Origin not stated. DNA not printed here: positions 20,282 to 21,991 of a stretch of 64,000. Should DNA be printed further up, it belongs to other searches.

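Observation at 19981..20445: Small partner protein: PD-(D/E)xK-like triad preceded by a Cys/His cluster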

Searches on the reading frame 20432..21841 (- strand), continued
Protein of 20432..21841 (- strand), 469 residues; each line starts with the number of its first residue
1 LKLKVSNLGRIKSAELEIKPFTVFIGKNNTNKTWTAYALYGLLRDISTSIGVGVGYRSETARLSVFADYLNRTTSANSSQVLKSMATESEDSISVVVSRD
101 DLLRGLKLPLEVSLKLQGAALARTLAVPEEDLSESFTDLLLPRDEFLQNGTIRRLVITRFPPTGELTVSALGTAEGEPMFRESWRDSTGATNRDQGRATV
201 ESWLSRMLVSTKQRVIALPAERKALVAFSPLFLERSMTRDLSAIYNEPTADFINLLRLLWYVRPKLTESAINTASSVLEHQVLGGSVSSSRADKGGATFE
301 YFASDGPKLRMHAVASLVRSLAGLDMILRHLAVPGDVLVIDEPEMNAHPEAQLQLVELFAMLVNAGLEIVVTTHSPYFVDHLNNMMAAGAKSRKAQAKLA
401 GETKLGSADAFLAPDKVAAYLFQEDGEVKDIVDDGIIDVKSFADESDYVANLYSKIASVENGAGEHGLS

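Call 57: search_protein_families(library=padloc, proteins=[L007:2754-3350:+, L008:3841-4371:+, L009:3048-3680:+, L007:1352-2740:+, L008:2441-3844:+, L009:1622-3046:+], max_evalue=0.001)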
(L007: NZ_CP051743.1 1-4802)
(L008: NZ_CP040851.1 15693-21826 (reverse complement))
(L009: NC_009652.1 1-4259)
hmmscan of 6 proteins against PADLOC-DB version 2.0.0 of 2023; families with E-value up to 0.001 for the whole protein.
L007:2754-3350:+ (198 aa): 5 families
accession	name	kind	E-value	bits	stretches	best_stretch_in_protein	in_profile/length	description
PDLC04035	PD-T4-4_B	-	1.1e-43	147.3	1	1-170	1-167/206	-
PDLC04034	PD-T4-4_B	-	3.3e-10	38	1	23-173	24-163/190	-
PDLC04037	PD-T4-4_B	-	1.1e-06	26.5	1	2-182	6-171/190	-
PDLC04668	PDC-M47B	-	2.1e-05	22.3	1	3-188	5-172/186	-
PDLC04666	PDC-M47B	-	0.00016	19.5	1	75-140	48-114/174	-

L008:3841-4371:+ (176 aa): 3 families
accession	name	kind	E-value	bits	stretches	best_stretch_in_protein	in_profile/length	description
PDLC04668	PDC-M47B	-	1.8e-07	29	1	23-111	23-113/186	-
PDLC04667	PDC-M47B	-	7.2e-05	20.7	1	72-124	45-95/158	-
PDLC04665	PDC-M47B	-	9.2e-05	20.2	1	30-134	33-142/202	-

L009:3048-3680:+ (210 aa): 5 families
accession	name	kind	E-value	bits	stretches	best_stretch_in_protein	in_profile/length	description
PDLC04035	PD-T4-4_B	-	3.6e-93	308.9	1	1-208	1-205/206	-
PDLC04037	PD-T4-4_B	-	4.4e-12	44.1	1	1-164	1-152/190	-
PDLC04034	PD-T4-4_B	-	7.1e-11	40.2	1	25-145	24-134/190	-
PDLC04036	PD-T4-4_B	-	3e-06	25.3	1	28-149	26-152/203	-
PDLC04668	PDC-M47B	-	8.6e-05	20.3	1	41-168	39-155/186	-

L007:1352-2740:+ (462 aa): 55 families (the best 25 are shown)
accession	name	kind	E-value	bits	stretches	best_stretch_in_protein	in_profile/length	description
PDLC04032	PD-T4-4_A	-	3.2e-123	410.2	1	1-459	1-469/474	-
PDLC04033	PD-T4-4_A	-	2.9e-109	364.3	1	1-456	1-455/460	-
PDLC04664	PDC-M47A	-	6.3e-92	306.9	1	1-426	1-413/461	-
PDLC02979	AriA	-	1.6e-28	98.5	1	2-381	5-373/373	-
PDLC03878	NsnB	-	2.5e-18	65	1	2-430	4-328/345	-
PDLC04214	HEC-02A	-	1.4e-16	58.7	1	273-385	175-286/338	-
PDLC02980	AriA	-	1e-15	56.5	1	21-381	1-303/304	-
PDLC04213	HEC-02A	-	1.8e-15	55.4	1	265-388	168-283/337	-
PDLC02358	Old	-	1.4e-13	48.5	2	338-387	286-335/578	Old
PDLC04710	PDC-M56A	-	4.5e-12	43.7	1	337-452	241-352/382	-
PDLC04146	HEC-02B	-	2.2e-11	41.4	1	318-393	219-295/344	-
PDLC02915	ATPase-Toprim_I-B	-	4.3e-11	40.3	2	339-388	258-306/623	-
PDLC02914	ATPase-Toprim_I-B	-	4.9e-11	40.5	1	318-387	185-254/443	-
PDLC04177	HEC-01A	-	1.8e-10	38.4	1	301-387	263-346/393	-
PDLC00289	PtuA1|PtuA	-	2.3e-10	38.1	1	286-389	201-301/404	AAA ATPase domain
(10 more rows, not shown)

L008:2441-3844:+ (467 aa): 35 families (the best 25 are shown)
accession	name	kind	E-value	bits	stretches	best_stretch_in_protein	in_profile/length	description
PDLC04033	PD-T4-4_A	-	1.1e-65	220.7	1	3-416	5-392/460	-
PDLC04664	PDC-M47A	-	4.2e-46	155.8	1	2-405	4-380/461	-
PDLC04032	PD-T4-4_A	-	3.5e-38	129.8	1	3-406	5-406/474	-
PDLC02979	AriA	-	1.8e-19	68.8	1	2-391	7-373/373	-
PDLC02980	AriA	-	9.1e-14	50.1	1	21-391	3-303/304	-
PDLC04214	HEC-02A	-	1e-13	49.3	1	262-411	159-302/338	-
PDLC03878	NsnB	-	3e-12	45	1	3-445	7-325/345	-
PDLC04710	PDC-M56A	-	1.2e-11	42.3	1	342-414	235-305/382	-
PDLC02358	Old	-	3.5e-09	34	1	341-416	279-357/578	Old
PDLC00075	GajA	-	7.9e-09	32.6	1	330-416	253-338/536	AAA ATPase domain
PDLC04177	HEC-01A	-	3.4e-08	30.9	1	349-398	299-347/393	-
PDLC04148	HEC-03B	-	4e-08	30.7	1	270-437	262-428/458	-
PDLC00303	PtuA1|PtuA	-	1.2e-07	29.1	1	215-392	117-283/386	AAA ATPase domain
PDLC04175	HEC-01A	-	1.6e-07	28.7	1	346-403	268-326/363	-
PDLC00273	PtuA1|PtuA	-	5e-07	27.1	1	237-394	129-272/375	AAA ATPase domain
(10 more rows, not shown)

L009:1622-3046:+ (474 aa): 72 families (the best 25 are shown)
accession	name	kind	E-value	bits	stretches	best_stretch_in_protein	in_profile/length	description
PDLC04032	PD-T4-4_A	-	4.5e-233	772.4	1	1-473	1-472/474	-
PDLC04033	PD-T4-4_A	-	7.6e-91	303.6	1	1-468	1-456/460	-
PDLC04664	PDC-M47A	-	2.8e-66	222.4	1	1-436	1-412/461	-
PDLC02979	AriA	-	1.6e-20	72.2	1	2-392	5-373/373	-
PDLC03878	NsnB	-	3.3e-20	71.1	1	2-446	4-326/345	-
PDLC04214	HEC-02A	-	9.7e-19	65.8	1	264-396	158-286/338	-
PDLC04213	HEC-02A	-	1.4e-18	65.6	1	266-417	155-298/337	-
PDLC02980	AriA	-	7.5e-15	53.7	1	21-392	1-303/304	-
PDLC04146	HEC-02B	-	1.4e-13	48.6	1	255-397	150-288/344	-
PDLC02358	Old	-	1.8e-13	48.1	1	348-400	285-337/578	Old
PDLC00265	PtuA1|PtuA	-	3.8e-12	44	1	13-398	24-378/479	AAA ATPase domain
PDLC00289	PtuA1|PtuA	-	3.3e-11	40.9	1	317-411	220-311/404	AAA ATPase domain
PDLC04710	PDC-M56A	-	4.3e-11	40.4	1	309-410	207-304/382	-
PDLC04239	PDC-M01A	-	7.6e-11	39.2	1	345-409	408-472/552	-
PDLC04177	HEC-01A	-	8.1e-11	39.6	1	330-399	281-347/393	-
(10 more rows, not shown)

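Call 61: get_annotated_region(hit=H32, flank=2500)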
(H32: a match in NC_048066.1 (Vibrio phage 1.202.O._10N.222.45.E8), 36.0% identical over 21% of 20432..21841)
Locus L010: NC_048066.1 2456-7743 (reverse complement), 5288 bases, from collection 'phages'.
description: Vibrio phage 1.202.O._10N.222.45.E8, partial genome.
organism: Vibrio phage 1.202.O._10N.222.45.E8 (NCBI taxid 1881262)
taxonomy: Viruses; Duplodnaviria; Heunggongvirae; Uroviricota; Caudoviricetes; Peduoviridae; Canoevirus; Canoevirus canoe
host: Vibrio cyclitrophicus; source: iron chloride precipitation of 0.2um-filtered seawater, resuspended in oxalate solution; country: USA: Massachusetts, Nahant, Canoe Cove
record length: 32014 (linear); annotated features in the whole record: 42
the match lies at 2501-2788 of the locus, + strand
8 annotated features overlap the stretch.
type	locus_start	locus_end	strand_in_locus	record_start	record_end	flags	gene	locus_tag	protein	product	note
CDS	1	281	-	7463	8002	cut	-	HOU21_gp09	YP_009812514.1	CII-like transcriptional activator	NVP1202O_09; aclame_best_match:protein:proph:176026; tara_best_match:OM-RGC.v1.020727682; ...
CDS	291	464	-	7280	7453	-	-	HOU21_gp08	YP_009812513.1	hypothetical protein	NVP1202O_08; tara_best_match:OM-RGC.v1.038128605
CDS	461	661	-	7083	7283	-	-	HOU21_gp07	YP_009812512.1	Cox-like excisionase and repressor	NVP1202O_07; aclame_best_match:protein:proph:174078; tara_best_match:OM-RGC.v1.035569398; ...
CDS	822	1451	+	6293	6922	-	-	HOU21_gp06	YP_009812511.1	transcriptional repressor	NVP1202O_06; aclame_best_match:protein:proph:164499; tara_best_match:OM-RGC.v1.016440437; ...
CDS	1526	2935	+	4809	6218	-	-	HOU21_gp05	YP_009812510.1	AAA family ATPase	NVP1202O_05; tara_best_match:OM-RGC.v1.002332198; pfam:PF13304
CDS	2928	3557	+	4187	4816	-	-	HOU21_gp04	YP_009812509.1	hypothetical protein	NVP1202O_04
CDS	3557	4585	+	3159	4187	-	-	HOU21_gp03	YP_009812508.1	integrase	NVP1202O_03; aclame_best_match:protein:proph:164506; tara_best_match:OM-RGC.v1.004711837; ...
CDS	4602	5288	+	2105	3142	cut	-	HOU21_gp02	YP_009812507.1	hypothetical protein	NVP1202O_02; aclame_best_match:protein:plasmid:24367; tara_best_match:OM-RGC.v1.004697219; egg:ENOG4111HU7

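Call 65: find_related_loci(query=A3, collection=genome_contigs, flank=4000)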
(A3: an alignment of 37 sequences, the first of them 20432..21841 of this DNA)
Query A3 (469 aa) in genome_contigs; peptide patterns used: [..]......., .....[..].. (x = any residue, [..] = any of these).
282 stretches matched a pattern; 263 encode a relative of the query (tblastn E <= 1e-3); the best 80 are kept; 80 distinct loci.
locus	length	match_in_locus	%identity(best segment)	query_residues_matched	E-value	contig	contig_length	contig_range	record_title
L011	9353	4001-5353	42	1-456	5e-90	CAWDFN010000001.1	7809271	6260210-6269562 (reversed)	MAG: uncultured Planctomycetia bacterium isolate MFD06085.bin.3.380 genome assembly, contig: contig_207, whole genome sh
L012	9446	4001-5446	39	1-456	1e-79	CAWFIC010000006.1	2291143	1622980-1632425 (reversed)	MAG: uncultured Planctomycetota bacterium isolate MFD02579.bin.2.73 genome assembly, contig: contig_2983, whole genome s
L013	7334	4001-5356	37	1-465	1e-78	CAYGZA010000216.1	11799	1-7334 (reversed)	MAG TPA_asm: uncultured Planctomycetaceae bacterium isolate ERP119294_co1_481 genome assembly, contig: NODE_7334_length_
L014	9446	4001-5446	38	1-462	9e-74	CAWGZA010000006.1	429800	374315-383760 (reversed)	MAG: uncultured Planctomycetaceae bacterium isolate MFD02248.bin.2.87 genome assembly, contig: contig_41547, whole genom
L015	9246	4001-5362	36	1-453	2e-72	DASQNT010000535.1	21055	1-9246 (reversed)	MAG TPA_asm: Polyangiaceae bacterium isolate SMAG_U10783 k141_124342, whole genome shotgun sequence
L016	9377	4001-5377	37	1-460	4e-72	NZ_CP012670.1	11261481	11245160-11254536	Sorangium cellulosum strain So ceGT47 chromosome, complete genome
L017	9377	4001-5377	37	1-460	1e-71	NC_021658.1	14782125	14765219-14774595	Sorangium cellulosum So0157-2, complete sequence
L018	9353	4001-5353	37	1-465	2e-68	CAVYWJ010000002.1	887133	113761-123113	MAG: uncultured delta proteobacterium isolate MFD01275.bin.1.74 genome assembly, contig: contig_5078, whole genome shotg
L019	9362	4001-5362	35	1-454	9e-67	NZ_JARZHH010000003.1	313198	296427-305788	Polyangium sp. 6x1 NODE_3_length_313198_cov_23.801799, whole genome shotgun sequence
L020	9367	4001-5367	36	1-461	4e-83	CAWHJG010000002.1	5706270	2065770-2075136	MAG: Pirellulales bacterium isolate MFD02840.bin.2.287 genome assembly, contig: contig_3989, whole genome shotgun sequen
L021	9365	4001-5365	33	1-462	2e-56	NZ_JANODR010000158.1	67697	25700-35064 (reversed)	MAG: Archangium sp. isolate VAR_17_metabat_108 VAR_17_k141_2930636, whole genome shotgun sequence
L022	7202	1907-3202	33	1-467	7e-52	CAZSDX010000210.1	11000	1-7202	MAG TPA_asm: uncultured Polyangiaceae bacterium isolate SRP290908_co2_191 genome assembly, contig: NODE_8694_length_1100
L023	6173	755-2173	28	1-456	2e-51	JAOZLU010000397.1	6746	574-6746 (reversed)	MAG: Desulfobacterales bacterium isolate GMC2_bin_2_sub GMC2_2537_length_6746_cov_34.831266, whole genome shotgun sequen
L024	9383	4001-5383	31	1-456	2e-50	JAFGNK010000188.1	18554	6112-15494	MAG: Methanotrichaceae archaeon isolate Zod_Metabat.543 k87_11305291, whole genome shotgun sequence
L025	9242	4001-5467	29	1-457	2e-49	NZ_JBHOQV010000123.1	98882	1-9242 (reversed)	MAG: Thermogemmatispora sp. isolate A0_34 coassembly_Ak141_264922, whole genome shotgun sequence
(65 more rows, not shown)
